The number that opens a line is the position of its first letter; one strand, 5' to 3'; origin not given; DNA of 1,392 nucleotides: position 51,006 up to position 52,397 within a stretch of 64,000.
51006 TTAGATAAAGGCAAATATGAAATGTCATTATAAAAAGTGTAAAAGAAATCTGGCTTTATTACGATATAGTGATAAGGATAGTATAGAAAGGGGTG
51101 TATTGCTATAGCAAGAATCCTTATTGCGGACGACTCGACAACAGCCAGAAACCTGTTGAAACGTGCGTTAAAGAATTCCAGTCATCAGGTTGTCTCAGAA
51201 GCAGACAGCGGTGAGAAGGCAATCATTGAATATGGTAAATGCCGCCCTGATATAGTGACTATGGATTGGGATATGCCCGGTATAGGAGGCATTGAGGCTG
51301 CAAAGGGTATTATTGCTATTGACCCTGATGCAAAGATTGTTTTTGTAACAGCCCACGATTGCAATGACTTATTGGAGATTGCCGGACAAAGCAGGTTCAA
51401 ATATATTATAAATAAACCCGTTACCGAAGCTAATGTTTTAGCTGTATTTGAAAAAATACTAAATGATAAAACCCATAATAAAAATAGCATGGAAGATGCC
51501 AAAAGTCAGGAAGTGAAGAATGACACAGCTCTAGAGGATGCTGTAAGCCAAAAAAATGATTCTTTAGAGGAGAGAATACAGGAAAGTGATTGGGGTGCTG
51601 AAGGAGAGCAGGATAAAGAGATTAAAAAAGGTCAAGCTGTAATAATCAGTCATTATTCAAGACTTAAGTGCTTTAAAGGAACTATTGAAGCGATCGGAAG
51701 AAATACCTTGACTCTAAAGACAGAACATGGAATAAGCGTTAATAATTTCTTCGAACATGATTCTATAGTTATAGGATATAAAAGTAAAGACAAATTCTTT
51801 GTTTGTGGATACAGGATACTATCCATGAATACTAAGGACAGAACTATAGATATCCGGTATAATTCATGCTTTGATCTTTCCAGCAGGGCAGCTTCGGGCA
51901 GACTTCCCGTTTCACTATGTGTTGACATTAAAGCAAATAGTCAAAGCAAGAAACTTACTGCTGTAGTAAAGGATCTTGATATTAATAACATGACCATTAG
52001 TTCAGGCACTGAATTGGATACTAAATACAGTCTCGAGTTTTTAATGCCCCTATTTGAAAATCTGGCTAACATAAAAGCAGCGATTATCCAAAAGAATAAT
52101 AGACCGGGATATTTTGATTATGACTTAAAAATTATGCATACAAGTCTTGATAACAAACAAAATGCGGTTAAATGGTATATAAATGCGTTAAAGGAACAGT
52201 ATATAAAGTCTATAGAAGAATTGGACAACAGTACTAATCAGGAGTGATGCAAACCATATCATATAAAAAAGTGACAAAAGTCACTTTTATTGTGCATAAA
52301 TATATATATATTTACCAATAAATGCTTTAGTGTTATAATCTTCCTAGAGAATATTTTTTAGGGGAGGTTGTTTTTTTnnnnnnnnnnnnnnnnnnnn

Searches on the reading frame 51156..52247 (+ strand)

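Call 19: search_protein_families(library=pfam, proteins=[window:51156-52247:+], max_evalue=0.00001)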
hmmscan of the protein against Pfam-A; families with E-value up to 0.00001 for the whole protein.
window:51156-52247:+ (363 aa): 1 family
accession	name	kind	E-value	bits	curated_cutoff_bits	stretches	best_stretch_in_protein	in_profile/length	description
PF00072.30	Response_reg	-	4.3e-15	56.3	30.2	1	1-96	14-108/111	Response regulator receiver domain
